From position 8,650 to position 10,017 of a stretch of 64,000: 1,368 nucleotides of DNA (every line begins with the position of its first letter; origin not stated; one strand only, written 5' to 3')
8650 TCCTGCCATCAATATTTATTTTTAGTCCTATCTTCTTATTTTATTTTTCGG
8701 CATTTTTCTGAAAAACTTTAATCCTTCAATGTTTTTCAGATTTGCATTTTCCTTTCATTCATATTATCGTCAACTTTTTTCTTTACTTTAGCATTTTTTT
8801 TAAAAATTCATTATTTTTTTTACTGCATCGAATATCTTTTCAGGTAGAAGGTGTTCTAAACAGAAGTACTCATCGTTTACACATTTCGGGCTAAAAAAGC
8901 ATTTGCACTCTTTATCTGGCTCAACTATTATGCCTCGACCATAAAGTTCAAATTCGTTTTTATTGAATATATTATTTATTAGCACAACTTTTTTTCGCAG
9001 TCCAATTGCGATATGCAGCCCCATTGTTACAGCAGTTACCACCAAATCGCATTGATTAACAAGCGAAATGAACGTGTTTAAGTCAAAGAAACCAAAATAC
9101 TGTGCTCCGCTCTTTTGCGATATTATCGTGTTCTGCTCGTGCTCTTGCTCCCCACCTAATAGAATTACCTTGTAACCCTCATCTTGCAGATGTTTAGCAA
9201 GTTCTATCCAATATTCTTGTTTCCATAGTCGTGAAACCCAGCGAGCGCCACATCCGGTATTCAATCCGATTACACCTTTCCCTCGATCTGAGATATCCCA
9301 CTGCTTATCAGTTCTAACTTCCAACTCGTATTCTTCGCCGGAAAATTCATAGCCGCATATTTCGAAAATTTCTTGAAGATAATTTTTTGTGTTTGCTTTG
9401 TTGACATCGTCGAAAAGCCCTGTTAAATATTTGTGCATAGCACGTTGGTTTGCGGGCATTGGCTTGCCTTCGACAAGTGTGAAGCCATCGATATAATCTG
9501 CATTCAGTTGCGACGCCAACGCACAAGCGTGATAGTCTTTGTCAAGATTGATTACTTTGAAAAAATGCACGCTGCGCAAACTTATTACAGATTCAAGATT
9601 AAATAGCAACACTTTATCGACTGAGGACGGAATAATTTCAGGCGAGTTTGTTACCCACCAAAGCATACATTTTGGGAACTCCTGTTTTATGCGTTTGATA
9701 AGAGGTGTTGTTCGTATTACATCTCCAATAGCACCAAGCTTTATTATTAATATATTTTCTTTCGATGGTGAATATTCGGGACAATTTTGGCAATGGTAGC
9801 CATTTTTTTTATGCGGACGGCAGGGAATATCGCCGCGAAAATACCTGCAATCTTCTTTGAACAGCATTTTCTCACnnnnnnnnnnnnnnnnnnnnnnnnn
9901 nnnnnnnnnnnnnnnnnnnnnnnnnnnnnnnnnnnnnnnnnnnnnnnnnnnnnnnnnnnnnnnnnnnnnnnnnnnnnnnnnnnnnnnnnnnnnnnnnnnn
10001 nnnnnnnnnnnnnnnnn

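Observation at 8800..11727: Glycosylation-type module directly downstream of the flagellins: Cys-rich GT9, an outer-membrane beta-barrel protein, and a GT2 polyprenol-phosphate glycosyltransferase with a poly-K/N/Q tail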

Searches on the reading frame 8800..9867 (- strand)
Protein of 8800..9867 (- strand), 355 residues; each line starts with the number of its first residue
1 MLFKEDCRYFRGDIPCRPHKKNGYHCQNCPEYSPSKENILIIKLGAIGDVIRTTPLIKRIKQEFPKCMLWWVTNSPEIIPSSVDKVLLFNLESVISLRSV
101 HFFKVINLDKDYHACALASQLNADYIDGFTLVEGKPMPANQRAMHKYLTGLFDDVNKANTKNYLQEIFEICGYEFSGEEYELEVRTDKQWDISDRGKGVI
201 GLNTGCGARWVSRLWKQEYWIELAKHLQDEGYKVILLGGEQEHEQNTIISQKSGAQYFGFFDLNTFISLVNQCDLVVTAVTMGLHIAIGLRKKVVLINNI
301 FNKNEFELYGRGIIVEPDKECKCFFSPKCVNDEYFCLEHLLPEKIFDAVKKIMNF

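Call 5: search_protein_families(library=pfam, proteins=[window:8800-9867:-], max_evalue=0.01)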
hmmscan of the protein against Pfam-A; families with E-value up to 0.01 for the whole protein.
window:8800-9867:- (355 aa): 1 family
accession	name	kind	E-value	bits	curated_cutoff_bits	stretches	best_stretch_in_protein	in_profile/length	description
PF01075.23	Glyco_transf_9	-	9.7e-12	45.2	22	1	195-297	103-208/247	Glycosyltransferase family 9 (heptosyltransferase)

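Call 6: search_protein_families(library=ncbifam, proteins=[window:8800-9867:-], max_evalue=0.01)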
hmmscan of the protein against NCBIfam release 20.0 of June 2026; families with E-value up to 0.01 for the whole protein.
window:8800-9867:- (355 aa): 7 families
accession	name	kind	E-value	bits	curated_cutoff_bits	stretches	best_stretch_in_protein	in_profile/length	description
TIGR02193.1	heptsyl_trn_I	equivalog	1.1e-14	54.4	185.3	2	212-311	193-294/320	lipopolysaccharide heptosyltransferase I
TIGR02195.1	heptsyl_trn_II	equivalog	3.5e-14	52.7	134.6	1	197-353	174-338/339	lipopolysaccharide heptosyltransferase II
TIGR02201.1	heptsyl_trn_III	equivalog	1.2e-08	34.5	170.2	1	39-295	2-283/344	putative lipopolysaccharide heptosyltransferase III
NF008162.0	PRK10916.1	equivalog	2.6e-07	30.2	569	1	186-296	170-285/348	ADP-heptose--LPS heptosyltransferase RfaF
NF007742.0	PRK10422.1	equivalog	1.5e-05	24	467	0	36-67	5-36/352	lipopolysaccharide core heptosyltransferase RfaQ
NF008204.0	PRK10964.1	equivalog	2.4e-05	23.6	437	0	213-292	192-273/322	lipopolysaccharide heptosyltransferase RfaC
TIGR04414.1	hepto_Aah_TibC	equivalog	0.008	15.2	200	0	214-308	219-317/374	autotransporter strand-loop-strand O-heptosyltransferase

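Call 7: find_homologous_proteins(query=window:8800-9867:-, max_evalue=0.00001)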
Query window:8800-9867:- (355 aa): 4579 proteins with E <= 0.00001 among 7165 candidates; the best 120 are listed.
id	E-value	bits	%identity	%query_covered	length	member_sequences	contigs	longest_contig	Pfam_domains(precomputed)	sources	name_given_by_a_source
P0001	1.6e-228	776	92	100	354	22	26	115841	PF01075.24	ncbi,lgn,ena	-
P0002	8.5e-213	724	84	99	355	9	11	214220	PF01075.24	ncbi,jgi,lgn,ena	jgi:heptosyltransferase-2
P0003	8.1e-188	642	75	99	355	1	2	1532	PF01075.24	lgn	-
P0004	1.4e-179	615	71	99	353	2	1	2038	PF01075.24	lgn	-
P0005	1.7e-174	598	70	99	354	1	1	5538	PF01075.24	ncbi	-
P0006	3.8e-174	597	69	99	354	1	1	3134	PF01075.24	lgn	-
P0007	2.0e-162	558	66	99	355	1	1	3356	PF01075.24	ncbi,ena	-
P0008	4.3e-159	547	64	100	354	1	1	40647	PF01075.24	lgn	-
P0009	8.1e-159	547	63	99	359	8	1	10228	PF01075.24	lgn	-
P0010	2.4e-158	545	65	97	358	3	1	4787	PF01075.24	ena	-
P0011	1.1e-157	543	63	99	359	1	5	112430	PF01075.24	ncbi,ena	-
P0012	1.5e-155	536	62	99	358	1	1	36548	PF01075.24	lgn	-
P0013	3.6e-155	535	63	99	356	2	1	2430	PF01075.24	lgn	-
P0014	2.6e-154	532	60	99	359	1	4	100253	PF01075.24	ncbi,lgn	ncbi:MAG: glycosyltransferase family 9 protein [Chloroflexota bacterium]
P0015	3.2e-154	531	63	98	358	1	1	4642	PF01075.24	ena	-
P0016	4.7e-154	531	61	98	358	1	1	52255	PF01075.24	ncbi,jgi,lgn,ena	-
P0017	1.1e-153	530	61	100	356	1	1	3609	PF01075.24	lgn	-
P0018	1.2e-153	529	63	99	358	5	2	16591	PF01075.24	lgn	-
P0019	1.5e-153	529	62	99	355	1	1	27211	PF01075.24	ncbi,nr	ncbi:MAG: glycosyl transferase family 9 [Ignavibacteria bacterium]|nr:glycosyl transferase family 9 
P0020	1.4e-152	526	62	99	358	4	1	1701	PF01075.24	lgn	-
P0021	1.7e-152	526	63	98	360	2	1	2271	PF01075.24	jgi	jgi:ADP-heptose:LPS heptosyltransferase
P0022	6.1e-152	524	60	99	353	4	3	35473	PF01075.24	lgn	-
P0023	7.9e-152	524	61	99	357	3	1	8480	PF01075.24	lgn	-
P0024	1.3e-151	523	60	99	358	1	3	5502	PF01075.24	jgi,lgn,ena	-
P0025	5.0e-151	521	60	100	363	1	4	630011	PF01075.24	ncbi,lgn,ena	-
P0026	5.4e-151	521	60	99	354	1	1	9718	PF01075.24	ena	-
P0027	1.4e-150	519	61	98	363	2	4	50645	PF01075.24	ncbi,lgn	ncbi:MAG: glycosyltransferase family 9 protein [Bacteroidota bacterium]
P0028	2.9e-150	518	61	99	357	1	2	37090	PF01075.24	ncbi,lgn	-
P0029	4.7e-150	518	61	99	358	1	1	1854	PF01075.24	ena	-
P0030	8.8e-150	517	61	100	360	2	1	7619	PF01075.24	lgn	-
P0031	1.7e-149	516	61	100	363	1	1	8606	PF01075.24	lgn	-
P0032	3.4e-149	515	61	99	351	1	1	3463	PF01075.24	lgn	-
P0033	3.9e-149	515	61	98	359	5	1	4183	PF01075.24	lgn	-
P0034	4.3e-149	515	64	97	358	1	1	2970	PF01075.24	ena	-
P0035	9.4e-149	513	62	100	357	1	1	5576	PF01075.24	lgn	-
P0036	1.4e-148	513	61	100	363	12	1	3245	PF01075.24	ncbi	ncbi:MAG: glycosyltransferase family 9 protein [Candidatus Kapaibacteriota bacterium]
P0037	1.7e-148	513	61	99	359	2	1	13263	PF01075.24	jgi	jgi:ADP-heptose:LPS heptosyltransferase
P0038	2.1e-148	512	61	98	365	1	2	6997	PF01075.24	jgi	-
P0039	2.5e-148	512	60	97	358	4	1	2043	PF01075.24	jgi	jgi:heptosyltransferase-2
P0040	2.7e-148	512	61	98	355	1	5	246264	PF01075.24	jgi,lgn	jgi:heptosyltransferase-2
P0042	4.4e-148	511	59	99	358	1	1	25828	PF01075.24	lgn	-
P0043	6.4e-148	511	59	99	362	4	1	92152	PF01075.24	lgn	-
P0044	7.2e-148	511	60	97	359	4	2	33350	PF01075.24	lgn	-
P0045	8.0e-148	510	62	99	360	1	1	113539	PF01075.24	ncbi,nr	ncbi:MAG: glycosyltransferase family 9 protein [Ignavibacteria bacterium]|nr:glycosyltransferase fam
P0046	1.1e-147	510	59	100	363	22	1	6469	PF01075.24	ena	-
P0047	2.7e-147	509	59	100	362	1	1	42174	PF01075.24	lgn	-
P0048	3.5e-147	508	61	99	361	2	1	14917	PF01075.24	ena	-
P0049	4.8e-147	508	61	99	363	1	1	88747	PF01075.24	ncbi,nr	ncbi:MAG: glycosyltransferase family 9 protein [Ignavibacteria bacterium]|nr:glycosyltransferase fam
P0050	5.5e-147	508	60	98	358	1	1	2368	PF01075.24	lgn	-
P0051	6.3e-147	507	61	99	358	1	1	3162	PF01075.24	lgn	-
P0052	1.2e-146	506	61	99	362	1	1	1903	PF01075.24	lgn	-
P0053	1.5e-146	506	61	99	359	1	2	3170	PF01075.24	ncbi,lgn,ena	-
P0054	1.5e-146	506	60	99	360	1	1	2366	PF01075.24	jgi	jgi:heptosyltransferase-2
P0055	3.1e-146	505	60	98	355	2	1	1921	PF01075.24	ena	-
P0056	5.1e-146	504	59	99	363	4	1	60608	PF01075.24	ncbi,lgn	-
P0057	6.1e-146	504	58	99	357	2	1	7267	PF01075.24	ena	-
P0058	7.8e-146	504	61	98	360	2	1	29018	PF01075.24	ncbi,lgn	-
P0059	8.5e-146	504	58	98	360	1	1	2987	PF01075.24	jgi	-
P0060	8.9e-146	504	61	98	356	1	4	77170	PF01075.24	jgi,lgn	-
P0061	1.0e-145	503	61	97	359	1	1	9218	PF01075.24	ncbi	-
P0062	1.1e-145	503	57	98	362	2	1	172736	PF01075.24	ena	-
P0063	1.2e-145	503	58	99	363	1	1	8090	PF01075.24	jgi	jgi:heptosyltransferase-2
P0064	1.7e-145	503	61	99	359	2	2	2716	PF01075.24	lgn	-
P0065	2.2e-145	502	60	98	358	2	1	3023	PF01075.24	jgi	-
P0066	2.6e-145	502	59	100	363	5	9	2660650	PF01075.24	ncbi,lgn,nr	ncbi:MAG: ADP-heptose:LPS heptosyltransferase [Candidatus Kapaibacterium sp.]|nr:MAG: ADP-heptose:LP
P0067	2.6e-145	502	61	99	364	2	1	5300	PF01075.24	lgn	-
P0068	5.2e-145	501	59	100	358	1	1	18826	PF01075.24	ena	-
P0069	6.4e-145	501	60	99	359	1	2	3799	PF01075.24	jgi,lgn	jgi:heptosyltransferase-2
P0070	6.9e-145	501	60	98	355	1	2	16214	PF01075.24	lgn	-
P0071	7.6e-145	501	59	99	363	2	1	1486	PF01075.24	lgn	-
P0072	7.7e-145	501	59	100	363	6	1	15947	PF01075.24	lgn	-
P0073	7.8e-145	501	61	98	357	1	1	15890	PF01075.24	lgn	-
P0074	9.3e-145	500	59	99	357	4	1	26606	PF01075.24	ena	-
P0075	1.0e-144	500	60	98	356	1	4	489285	PF01075.24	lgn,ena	-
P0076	1.5e-144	500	59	98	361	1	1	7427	PF01075.24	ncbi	-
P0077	3.8e-144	498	57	99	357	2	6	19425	PF01075.24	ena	-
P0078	4.3e-144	498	60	97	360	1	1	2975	PF01075.24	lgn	-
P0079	4.8e-144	498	59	98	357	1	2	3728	PF01075.24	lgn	-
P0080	5.4e-144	498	58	99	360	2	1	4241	PF01075.24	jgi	jgi:ADP-heptose:LPS heptosyltransferase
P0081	5.7e-144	498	59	100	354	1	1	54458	PF01075.24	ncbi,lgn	-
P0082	6.0e-144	498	58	99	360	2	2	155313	PF01075.24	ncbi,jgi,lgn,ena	ncbi:MAG: glycosyltransferase family 9 protein [Candidatus Kapaibacterium sp.]|jgi:heptosyltransfera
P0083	7.4e-144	497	60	99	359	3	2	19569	PF01075.24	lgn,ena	-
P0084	7.6e-144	497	62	99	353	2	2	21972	PF01075.24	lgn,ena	-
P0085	1.1e-143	497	58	99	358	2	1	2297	PF01075.24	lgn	-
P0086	1.3e-143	497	59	98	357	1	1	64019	PF01075.24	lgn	-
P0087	1.6e-143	496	58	99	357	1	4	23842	PF01075.24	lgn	-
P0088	1.6e-143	496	58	98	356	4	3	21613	PF01075.24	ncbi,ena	-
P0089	2.3e-143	496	60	98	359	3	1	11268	PF01075.24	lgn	-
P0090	2.4e-143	496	59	98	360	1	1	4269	PF01075.24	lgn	-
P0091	4.3e-143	495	60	99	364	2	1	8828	PF01075.24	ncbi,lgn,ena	-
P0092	5.8e-143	494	60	98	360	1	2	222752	PF01075.24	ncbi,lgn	-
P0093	7.4e-143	494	58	99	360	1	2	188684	PF01075.24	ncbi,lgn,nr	ncbi:MAG: glycosyltransferase family 9 protein [Bacteroidetes bacterium]|nr:MAG: glycosyltransferase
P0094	8.1e-143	494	57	99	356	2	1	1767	PF01075.24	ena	-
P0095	1.1e-142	493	59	99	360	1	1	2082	PF01075.24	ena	-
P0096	1.6e-142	493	59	99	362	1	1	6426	PF01075.24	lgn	-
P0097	1.6e-142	493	58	99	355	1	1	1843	PF01075.24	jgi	jgi:ADP-heptose:LPS heptosyltransferase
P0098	1.6e-142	493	60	98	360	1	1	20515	PF01075.24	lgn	-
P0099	1.8e-142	493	60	99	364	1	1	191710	PF01075.24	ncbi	-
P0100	3.1e-142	492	58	99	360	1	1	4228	PF01075.24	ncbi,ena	-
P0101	3.2e-142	492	59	99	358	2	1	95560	PF01075.24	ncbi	-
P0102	3.8e-142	492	58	98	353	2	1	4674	PF01075.24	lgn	-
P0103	4.0e-142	492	59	99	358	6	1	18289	PF01075.24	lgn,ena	-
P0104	4.5e-142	491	60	99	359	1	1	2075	PF01075.24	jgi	-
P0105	5.7e-142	491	59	99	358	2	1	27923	PF01075.24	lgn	-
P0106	5.8e-142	491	58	99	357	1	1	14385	PF01075.24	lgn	-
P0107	6.9e-142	491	57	99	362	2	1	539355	PF01075.24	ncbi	-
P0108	1.1e-141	490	59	99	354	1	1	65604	PF01075.24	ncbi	-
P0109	1.3e-141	490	58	99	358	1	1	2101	PF01075.24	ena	-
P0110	1.6e-141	490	59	99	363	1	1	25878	PF01075.24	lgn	-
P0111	1.6e-141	490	58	99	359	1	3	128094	PF01075.24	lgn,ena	-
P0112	2.0e-141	489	59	99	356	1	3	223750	PF01075.24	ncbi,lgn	-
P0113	2.4e-141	489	61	99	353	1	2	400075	PF01075.24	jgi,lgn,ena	-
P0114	2.5e-141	489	60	98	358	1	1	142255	PF01075.24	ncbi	-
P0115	2.9e-141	489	58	99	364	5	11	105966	PF01075.24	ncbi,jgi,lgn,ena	jgi:heptosyltransferase-2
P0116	2.9e-141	489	60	98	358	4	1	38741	PF01075.24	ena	-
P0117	3.3e-141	489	58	99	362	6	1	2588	PF01075.24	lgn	-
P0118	3.4e-141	489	58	99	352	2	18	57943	PF01075.24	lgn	-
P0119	4.5e-141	488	60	97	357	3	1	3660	PF01075.24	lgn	-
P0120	6.4e-141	488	56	98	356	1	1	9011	PF01075.24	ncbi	ncbi:glycosyltransferase family 9 protein [Bacteroidota bacterium]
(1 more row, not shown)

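Call 8: search_solved_structures(query=window:8800-9867:-, max_evalue=1, show_alignments=2)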
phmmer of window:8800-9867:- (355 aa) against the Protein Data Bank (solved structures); distinct sequences matched with E-value up to 1: 19.
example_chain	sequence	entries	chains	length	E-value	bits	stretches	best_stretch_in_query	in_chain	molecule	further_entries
1psw_A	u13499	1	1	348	3e-06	29.7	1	199-297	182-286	ADP-HEPTOSE LPS HEPTOSYLTRANSFERASE II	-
3tov_A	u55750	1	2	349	5.7e-05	25.5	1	199-299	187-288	Glycosyl transferase family 9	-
4xl5_C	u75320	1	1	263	0.001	21.3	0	24-64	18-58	bGFP-A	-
4zv6_A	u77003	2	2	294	0.0051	19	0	43-67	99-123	AlphaRep-7 | alpha-Rep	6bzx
6gwc_C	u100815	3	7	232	0.012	17.8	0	25-65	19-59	iE5 ALPHAREP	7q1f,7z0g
6dfe_A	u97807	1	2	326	0.014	17.6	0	39-75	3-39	ADP-heptose--LPS heptosyltransferase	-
2gt1_A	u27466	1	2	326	0.014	17.6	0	39-75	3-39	Lipopolysaccharide heptosyltransferase-1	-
2h1f_A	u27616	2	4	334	0.015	17.5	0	39-75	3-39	Lipopolysaccharide heptosyltransferase-1 | Lipopolysaccharide heptosyltransferase 1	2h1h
6fsq_A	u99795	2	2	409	0.02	17.1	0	43-66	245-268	alphaRep A3_bGFPD | A3_bGFPD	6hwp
9sah_A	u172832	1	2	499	0.038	16.1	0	42-68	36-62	E4-NB2 synthetic fusion protein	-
6ft5_A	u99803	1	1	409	0.063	15.4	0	26-63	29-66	alphaRep A3_A3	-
6gwd_G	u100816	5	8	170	0.22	13.7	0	24-63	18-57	iiH5 ALPHAREP | iih5 Alpha Repeating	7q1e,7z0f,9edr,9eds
8aw4_A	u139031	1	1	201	0.25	13.5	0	43-68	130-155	ALPHAREP bB-E3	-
9t1m_A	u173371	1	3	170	0.26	13.4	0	24-63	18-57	Alpha Rep E4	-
6veh_A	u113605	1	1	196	0.64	12.1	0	41-66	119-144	HEAT repeat domain-containing protein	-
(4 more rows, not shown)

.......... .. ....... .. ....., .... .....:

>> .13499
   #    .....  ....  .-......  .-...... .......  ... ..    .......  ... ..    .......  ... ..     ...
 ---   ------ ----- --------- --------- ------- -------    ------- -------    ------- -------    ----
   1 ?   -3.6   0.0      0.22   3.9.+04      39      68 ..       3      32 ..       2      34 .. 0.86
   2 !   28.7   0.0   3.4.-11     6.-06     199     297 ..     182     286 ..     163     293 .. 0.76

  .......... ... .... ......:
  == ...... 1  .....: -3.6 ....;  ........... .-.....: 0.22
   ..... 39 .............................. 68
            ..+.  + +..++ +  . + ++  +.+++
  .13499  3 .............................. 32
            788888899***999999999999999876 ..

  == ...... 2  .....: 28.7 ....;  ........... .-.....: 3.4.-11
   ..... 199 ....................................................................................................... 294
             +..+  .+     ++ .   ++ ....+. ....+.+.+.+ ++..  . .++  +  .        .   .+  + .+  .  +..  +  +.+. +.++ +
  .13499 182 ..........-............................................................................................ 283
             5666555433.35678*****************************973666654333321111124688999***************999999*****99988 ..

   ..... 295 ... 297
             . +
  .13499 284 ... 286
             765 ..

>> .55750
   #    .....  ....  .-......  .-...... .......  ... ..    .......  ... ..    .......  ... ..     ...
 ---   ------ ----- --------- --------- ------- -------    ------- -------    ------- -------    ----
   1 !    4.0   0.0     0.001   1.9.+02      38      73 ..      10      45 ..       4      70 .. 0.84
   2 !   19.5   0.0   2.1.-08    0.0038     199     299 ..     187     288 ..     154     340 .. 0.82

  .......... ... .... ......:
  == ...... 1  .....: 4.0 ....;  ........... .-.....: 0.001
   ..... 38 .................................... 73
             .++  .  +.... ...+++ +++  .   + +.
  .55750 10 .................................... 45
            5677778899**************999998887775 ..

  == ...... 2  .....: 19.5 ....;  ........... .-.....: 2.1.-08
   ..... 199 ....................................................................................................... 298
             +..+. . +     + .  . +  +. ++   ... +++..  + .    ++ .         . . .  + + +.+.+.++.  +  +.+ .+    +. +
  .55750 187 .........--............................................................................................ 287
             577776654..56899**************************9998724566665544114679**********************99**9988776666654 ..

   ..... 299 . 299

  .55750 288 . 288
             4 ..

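Call 10: find_related_loci(query=A1, collection=genome_contigs, flank=8000)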
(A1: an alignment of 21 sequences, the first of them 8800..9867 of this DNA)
Query A1 (355 aa) in genome_contigs; peptide patterns used: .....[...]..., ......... (x = any residue, [..] = any of these).
599 stretches matched a pattern (row limit reached: there are more); 540 encode a relative of the query (tblastn E <= 1e-3); the best 80 are kept; 80 distinct loci.
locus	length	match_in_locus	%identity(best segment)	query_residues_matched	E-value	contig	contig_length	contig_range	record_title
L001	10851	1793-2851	84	1-353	0e+0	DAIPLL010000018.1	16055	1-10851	MAG TPA_asm: Candidatus Kapaibacterium sp. isolate CTOTU27326 NODE_27_length_16055_cov_94.628750, whole genome shotgun s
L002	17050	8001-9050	60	2-351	2e-154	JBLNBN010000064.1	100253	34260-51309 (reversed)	MAG: Chloroflexota bacterium isolate MAG150 PRJNA951521_bin11_renamed_63, whole genome shotgun sequence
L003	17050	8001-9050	62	3-352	5e-154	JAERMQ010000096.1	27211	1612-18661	MAG: Ignavibacteria bacterium isolate CoA_1_bin.73 scaffold_3406, whole genome shotgun sequence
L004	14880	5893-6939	61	3-351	8e-150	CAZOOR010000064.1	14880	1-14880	MAG TPA_asm: uncultured Hyphomicrobiales bacterium isolate binchicken_co67_141 genome assembly, contig: NODE_4166_length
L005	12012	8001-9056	62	4-355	5e-149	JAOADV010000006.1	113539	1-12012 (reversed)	MAG: Ignavibacteria bacterium isolate SKW242 NODE_6_length_113539_cov_8.383679, whole genome shotgun sequence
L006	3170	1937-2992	61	2-353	4e-154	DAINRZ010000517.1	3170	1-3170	MAG TPA_asm: Candidatus Kapaibacterium sp. isolate CTOTU29498 NODE_18032_length_3170_cov_4.921669, whole genome shotgun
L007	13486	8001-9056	61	2-353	2e-147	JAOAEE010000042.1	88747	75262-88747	MAG: Ignavibacteria bacterium isolate SKW251 k141_11478, whole genome shotgun sequence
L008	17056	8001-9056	59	1-351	5e-146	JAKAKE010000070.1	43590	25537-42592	MAG: Bacteroidetes bacterium isolate WY4.bin46 NODE_963_length_43590_cov_1.976693, whole genome shotgun sequence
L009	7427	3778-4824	59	3-351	2e-146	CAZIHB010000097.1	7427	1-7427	MAG TPA_asm: uncultured Hyphomicrobiales bacterium isolate SRP216815_co1_109 genome assembly, contig: NODE_14135_length_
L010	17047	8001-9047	61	3-351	2e-146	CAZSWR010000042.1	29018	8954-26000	MAG TPA_asm: uncultured Hyphomicrobiales bacterium isolate SRP216815_co1_98 genome assembly, contig: NODE_1758_length_29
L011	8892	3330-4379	60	3-352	1e-144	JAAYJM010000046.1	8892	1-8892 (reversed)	MAG: Ignavibacteria bacterium isolate AS10tlH2TH_288 57450_AS10, whole genome shotgun sequence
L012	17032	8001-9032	60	6-349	3e-144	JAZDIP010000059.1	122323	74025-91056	MAG: bacterium isolate MEGAHIT-group-0.412 k141_15435100, whole genome shotgun sequence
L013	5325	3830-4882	59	2-352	6e-145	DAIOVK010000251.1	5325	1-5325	MAG TPA_asm: Candidatus Kapaibacterium sp. isolate CTOTU18620 NODE_17950_length_5325_cov_7.619734, whole genome shotgun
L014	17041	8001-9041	57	1-347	1e-143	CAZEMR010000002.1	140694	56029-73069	MAG TPA_asm: uncultured Hyphomicrobiales bacterium isolate SRP252850_co1_161 genome assembly, contig: NODE_55_length_140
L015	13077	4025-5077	58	1-353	2e-143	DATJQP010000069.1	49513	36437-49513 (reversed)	MAG TPA_asm: Bacteroidota bacterium isolate SMAG_U14944 k141_3105964, whole genome shotgun sequence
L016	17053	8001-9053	58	1-353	2e-143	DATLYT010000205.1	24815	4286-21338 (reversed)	MAG TPA_asm: Bacteroidota bacterium isolate SMAG_U13279 k141_148567, whole genome shotgun sequence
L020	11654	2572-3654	57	1-353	2e-140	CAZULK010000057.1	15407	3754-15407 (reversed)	MAG TPA_asm: uncultured Melioribacteraceae bacterium isolate SRP162660_co1_280 genome assembly, contig: NODE_2143_length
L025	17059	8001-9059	58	2-354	5e-140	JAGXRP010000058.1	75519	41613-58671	MAG: Desulfobulbaceae bacterium isolate CROMO_A_116 c_000000571331, whole genome shotgun sequence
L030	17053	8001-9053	57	1-353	6e-139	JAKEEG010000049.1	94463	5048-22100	MAG: Ignavibacteriae bacterium isolate PMV_1.22 PMV_1.22.k101_1004051, whole genome shotgun sequence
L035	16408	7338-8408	54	1-349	7e-137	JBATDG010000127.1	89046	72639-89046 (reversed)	MAG: Bacteroidota bacterium isolate MFD10475_ilm_asm_bin42 k127_196218, whole genome shotgun sequence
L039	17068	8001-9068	55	1-355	7e-136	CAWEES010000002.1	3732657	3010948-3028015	MAG: uncultured Bacteroidetes bacterium isolate MFD01188.bin.1.46 genome assembly, contig: contig_4108, whole genome sho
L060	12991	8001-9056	54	3-351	3e-132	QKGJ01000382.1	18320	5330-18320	MAG: Ignavibacteria bacterium isolate SZUA-525 scaffold_8278, whole genome shotgun sequence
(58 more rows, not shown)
